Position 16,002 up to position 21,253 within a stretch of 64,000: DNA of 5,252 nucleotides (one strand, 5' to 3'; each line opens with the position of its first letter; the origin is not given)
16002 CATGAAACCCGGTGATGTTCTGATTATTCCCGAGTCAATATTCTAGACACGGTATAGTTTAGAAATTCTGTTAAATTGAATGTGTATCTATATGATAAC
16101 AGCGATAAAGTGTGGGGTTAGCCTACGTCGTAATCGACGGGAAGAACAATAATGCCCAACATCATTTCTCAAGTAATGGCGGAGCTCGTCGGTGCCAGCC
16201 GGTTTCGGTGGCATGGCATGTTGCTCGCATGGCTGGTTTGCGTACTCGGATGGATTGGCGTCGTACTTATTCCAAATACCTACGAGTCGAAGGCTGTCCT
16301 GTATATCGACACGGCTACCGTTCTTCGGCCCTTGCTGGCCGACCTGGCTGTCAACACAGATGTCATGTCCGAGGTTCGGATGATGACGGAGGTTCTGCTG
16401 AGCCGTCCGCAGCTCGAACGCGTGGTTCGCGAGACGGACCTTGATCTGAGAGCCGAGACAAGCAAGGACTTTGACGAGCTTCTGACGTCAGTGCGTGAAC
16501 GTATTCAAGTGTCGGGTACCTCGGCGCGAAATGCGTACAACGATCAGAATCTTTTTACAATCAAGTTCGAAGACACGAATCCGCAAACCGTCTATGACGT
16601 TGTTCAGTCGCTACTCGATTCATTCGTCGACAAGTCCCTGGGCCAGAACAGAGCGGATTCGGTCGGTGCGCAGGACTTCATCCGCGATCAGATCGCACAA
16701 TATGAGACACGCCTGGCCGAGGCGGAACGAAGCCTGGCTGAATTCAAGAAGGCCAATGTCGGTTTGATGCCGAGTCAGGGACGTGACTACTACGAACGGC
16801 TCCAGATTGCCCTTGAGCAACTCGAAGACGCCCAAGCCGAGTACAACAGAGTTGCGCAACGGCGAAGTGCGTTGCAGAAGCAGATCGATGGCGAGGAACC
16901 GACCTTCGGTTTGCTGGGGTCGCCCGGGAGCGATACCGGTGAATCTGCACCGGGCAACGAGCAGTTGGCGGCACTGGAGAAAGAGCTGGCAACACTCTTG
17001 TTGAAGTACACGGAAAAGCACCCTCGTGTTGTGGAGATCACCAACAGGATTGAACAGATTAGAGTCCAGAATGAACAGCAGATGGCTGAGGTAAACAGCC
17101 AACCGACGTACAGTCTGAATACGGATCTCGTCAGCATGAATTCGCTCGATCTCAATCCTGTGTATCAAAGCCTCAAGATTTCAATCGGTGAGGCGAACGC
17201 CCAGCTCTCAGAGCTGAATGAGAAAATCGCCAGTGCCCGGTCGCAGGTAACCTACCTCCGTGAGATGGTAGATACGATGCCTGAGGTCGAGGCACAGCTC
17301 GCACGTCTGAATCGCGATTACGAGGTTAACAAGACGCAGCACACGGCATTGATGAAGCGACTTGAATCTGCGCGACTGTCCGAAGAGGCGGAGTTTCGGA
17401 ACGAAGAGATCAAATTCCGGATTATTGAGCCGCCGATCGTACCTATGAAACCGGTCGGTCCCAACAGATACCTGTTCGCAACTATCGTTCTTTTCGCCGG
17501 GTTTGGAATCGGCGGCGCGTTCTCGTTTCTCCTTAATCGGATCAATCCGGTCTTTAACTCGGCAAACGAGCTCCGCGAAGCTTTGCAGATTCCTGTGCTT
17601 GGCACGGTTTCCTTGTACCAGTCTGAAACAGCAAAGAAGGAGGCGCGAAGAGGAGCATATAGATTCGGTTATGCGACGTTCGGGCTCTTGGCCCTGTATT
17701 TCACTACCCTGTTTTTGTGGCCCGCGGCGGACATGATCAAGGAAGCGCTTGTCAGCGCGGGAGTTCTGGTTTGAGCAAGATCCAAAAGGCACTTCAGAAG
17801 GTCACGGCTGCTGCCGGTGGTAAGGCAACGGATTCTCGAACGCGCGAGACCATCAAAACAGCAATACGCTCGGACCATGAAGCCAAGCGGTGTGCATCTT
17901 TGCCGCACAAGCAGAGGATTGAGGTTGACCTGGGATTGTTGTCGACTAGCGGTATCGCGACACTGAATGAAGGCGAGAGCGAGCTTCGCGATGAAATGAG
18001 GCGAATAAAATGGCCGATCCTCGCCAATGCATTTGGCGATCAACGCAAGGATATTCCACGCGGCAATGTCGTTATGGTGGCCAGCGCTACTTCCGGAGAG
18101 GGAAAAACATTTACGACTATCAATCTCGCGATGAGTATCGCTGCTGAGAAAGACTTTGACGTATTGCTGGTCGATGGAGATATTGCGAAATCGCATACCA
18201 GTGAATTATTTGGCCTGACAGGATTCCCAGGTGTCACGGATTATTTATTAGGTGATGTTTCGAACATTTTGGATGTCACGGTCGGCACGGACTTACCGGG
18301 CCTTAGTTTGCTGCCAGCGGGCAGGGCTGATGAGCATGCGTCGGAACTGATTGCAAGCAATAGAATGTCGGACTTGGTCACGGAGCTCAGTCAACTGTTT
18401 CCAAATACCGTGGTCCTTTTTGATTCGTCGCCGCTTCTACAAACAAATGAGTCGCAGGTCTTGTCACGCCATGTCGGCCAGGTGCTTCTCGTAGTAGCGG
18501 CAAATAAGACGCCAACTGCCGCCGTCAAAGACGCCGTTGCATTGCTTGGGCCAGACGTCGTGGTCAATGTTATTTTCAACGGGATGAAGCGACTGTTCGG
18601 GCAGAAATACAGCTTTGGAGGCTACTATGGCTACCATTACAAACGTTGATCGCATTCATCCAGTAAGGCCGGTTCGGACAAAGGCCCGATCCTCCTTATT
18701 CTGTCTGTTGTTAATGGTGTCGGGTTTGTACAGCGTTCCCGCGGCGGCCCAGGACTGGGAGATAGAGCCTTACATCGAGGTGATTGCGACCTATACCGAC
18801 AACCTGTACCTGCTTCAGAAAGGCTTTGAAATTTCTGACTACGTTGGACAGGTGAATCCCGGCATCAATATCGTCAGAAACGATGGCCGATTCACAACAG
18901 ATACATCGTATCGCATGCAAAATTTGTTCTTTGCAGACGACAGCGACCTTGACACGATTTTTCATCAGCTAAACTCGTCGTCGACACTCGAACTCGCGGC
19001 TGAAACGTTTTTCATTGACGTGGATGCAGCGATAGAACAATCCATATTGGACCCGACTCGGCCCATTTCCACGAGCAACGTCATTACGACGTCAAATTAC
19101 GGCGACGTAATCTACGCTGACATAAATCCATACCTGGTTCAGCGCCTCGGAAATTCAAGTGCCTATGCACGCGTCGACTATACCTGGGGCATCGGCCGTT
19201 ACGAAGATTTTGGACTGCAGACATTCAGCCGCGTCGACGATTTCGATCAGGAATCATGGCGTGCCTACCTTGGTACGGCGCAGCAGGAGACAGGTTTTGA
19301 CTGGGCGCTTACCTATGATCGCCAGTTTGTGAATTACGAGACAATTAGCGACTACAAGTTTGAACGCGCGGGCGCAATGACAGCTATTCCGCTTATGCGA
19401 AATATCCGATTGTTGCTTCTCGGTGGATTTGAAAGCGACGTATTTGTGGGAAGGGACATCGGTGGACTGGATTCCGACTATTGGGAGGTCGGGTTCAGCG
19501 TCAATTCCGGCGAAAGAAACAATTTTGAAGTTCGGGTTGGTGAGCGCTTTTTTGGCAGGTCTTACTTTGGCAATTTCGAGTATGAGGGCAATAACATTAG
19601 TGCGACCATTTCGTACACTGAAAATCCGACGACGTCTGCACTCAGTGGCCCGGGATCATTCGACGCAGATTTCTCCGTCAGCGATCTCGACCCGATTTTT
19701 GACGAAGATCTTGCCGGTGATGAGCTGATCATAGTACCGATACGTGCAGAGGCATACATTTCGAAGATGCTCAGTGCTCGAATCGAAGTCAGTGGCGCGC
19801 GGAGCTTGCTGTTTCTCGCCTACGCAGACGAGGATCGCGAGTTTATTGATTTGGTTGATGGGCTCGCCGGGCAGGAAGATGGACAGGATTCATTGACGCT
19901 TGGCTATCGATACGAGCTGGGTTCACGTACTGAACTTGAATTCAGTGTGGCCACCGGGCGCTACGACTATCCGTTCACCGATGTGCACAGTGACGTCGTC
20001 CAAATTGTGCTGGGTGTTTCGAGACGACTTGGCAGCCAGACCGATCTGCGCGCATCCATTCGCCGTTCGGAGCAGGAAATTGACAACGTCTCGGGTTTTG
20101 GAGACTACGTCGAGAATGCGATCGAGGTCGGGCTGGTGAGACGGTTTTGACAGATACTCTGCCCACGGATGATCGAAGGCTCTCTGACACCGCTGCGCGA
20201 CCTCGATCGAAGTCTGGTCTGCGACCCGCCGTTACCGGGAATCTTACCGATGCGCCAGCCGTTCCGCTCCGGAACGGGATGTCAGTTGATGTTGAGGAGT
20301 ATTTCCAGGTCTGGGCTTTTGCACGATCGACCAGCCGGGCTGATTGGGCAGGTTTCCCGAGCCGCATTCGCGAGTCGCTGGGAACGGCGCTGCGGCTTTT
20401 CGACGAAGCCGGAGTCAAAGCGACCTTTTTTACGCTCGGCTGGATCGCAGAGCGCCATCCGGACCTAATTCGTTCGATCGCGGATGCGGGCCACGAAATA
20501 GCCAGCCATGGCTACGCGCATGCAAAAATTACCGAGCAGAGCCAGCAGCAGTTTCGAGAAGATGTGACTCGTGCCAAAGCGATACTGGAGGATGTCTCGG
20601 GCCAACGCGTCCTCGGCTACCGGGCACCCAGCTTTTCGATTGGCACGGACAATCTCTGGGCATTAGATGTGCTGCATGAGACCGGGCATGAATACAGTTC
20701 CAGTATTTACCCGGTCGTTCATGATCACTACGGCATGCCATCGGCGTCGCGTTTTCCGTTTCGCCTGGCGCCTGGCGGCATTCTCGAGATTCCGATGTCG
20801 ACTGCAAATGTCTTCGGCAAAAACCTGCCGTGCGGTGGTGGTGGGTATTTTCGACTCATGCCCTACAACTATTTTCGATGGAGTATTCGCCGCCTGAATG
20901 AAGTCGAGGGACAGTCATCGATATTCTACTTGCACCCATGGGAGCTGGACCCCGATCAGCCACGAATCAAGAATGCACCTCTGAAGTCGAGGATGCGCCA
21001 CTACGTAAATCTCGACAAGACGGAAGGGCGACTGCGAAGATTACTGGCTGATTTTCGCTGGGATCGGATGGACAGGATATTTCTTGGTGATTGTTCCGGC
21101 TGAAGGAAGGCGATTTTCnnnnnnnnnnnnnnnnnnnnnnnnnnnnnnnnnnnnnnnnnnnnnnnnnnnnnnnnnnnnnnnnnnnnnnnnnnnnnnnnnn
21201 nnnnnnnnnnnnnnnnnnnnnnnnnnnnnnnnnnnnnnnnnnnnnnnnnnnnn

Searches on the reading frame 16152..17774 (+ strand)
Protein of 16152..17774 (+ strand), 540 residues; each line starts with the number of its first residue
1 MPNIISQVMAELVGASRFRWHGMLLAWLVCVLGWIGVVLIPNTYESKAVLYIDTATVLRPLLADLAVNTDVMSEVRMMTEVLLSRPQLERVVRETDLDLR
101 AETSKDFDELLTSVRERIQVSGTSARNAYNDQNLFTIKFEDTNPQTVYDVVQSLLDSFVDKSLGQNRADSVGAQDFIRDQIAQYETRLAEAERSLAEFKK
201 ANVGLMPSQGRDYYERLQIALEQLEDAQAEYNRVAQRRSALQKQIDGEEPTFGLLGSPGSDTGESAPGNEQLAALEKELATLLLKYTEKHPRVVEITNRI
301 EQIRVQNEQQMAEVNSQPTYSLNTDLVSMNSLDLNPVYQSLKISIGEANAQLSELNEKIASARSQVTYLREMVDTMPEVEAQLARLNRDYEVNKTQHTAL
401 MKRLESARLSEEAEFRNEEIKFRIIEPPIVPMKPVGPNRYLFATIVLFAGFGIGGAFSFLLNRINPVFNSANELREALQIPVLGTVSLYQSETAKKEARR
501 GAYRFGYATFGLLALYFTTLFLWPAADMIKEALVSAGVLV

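Call 51: search_protein_families(library=ncbifam, proteins=[window:16152-17774:+], max_evalue=0.00001)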
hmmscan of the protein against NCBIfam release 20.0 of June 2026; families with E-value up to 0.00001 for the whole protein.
window:16152-17774:+ (540 aa): 4 families
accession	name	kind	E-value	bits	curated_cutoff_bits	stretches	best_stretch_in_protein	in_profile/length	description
TIGR03007.1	pepcterm_ChnLen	equivalog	2.3e-149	497.8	278.85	1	7-518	2-492/498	XrtA system polysaccharide chain length determinant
TIGR03017.1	EpsF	equivalog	5e-17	61.8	422.75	2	373-487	334-444/444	chain length determinant protein EpsF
TIGR01005.1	eps_transp_fam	subfamily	6.6e-10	37.8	411.7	1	359-497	353-488/754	exopolysaccharide transport protein family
NF008568.0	PRK11519.1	equivalog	7.4e-07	27.7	1068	0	357-497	346-481/720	tyrosine-protein kinase Wzc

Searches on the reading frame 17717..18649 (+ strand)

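Call 51: search_protein_families(library=ncbifam, proteins=[window:17717-18649:+], max_evalue=0.00001)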
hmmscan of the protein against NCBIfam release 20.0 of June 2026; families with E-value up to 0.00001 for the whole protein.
window:17717-18649:+ (310 aa): 8 families
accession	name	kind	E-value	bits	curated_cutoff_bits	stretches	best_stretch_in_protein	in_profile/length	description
TIGR03018.1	pepcterm_TyrKin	hypoth_equivalog_domain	1.8e-62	210.4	230.65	1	81-288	2-207/207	XrtA-associated tyrosine autokinase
TIGR01007.1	eps_fam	subfamily_domain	1.7e-25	89.8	108.05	1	118-305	19-204/204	polysaccharide biosynthesis tyrosine autokinase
NF008568.0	PRK11519.1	equivalog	1.5e-23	82.9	1068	1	115-309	525-716/720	tyrosine-protein kinase Wzc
TIGR01005.1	eps_transp_fam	subfamily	7.8e-20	70.6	411.7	1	116-305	546-733/754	exopolysaccharide transport protein family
NF007350.0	PRK09841.1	equivalog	1.2e-17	63.4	1248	1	116-309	531-723/726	tyrosine-protein kinase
TIGR03029.1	EpsG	equivalog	1e-15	57.7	313.8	1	117-282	104-268/274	chain length determinant protein tyrosine kinase EpsG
TIGR01969.1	minD_arch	subfamily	2e-07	30.4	201.75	1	118-262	2-139/251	cell division ATPase MinD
TIGR01968.1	minD_bact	equivalog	3.6e-06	26.5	212.9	1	117-274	2-152/261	septum site-determining protein MinD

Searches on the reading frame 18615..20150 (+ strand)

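Call 51: search_protein_families(library=ncbifam, proteins=[window:18615-20150:+], max_evalue=0.00001)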
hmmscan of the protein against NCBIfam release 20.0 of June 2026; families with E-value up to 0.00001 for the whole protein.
window:18615-20150:+ (511 aa): 1 family
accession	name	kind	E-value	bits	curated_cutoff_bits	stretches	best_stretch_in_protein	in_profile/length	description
TIGR03016.1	pepcterm_hypo_1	hypoth_equivalog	7.3e-58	196.7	90.85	1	45-511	1-477/477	TIGR03016 family PEP-CTERM system-associated outer membrane protein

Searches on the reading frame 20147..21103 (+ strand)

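Call 51: search_protein_families(library=ncbifam, proteins=[window:20147-21103:+], max_evalue=0.00001)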
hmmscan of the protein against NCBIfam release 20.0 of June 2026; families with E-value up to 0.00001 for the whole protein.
window:20147-21103:+ (318 aa): 8 families
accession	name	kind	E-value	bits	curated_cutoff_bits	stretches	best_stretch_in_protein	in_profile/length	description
TIGR03006.1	pepcterm_polyde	equivalog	3.6e-127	423.1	276.2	1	43-312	1-271/272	XrtA system polysaccharide deacetylase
TIGR02764.1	spore_ybaN_pdaB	equivalog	3.9e-19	69.2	237.4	1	80-168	23-111/191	polysaccharide deacetylase family sporulation protein PdaB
TIGR04243.1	nodulat_NodB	equivalog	1.2e-14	54.3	240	1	84-161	23-101/197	chitooligosaccharide deacetylase NodB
NF045821.1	PgAcgDacpgdA1_Bac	equivalog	2.2e-14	53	400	1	85-169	110-194/282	peptidoglycan-N-acetylglucosamine deacetylase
TIGR03212.1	uraD_N-term-dom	equivalog_domain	1.4e-13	50.5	424.6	1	81-188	82-185/297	allantoinase PuuE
TIGR02873.1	spore_ylxY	hypoth_equivalog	1.2e-11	44.3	391.5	1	76-165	98-187/268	probable sporulation protein, polysaccharide deacetylase family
TIGR02884.1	spore_pdaA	equivalog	2.3e-11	43.8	298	1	83-161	57-135/224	delta-lactam-biosynthetic de-N-acetylase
NF045820.1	PgAcgDacpgdA_Strep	equivalog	3.5e-06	26.1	800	1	81-174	286-379/463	peptidoglycan-N-acetylglucosamine deacetylase PgdA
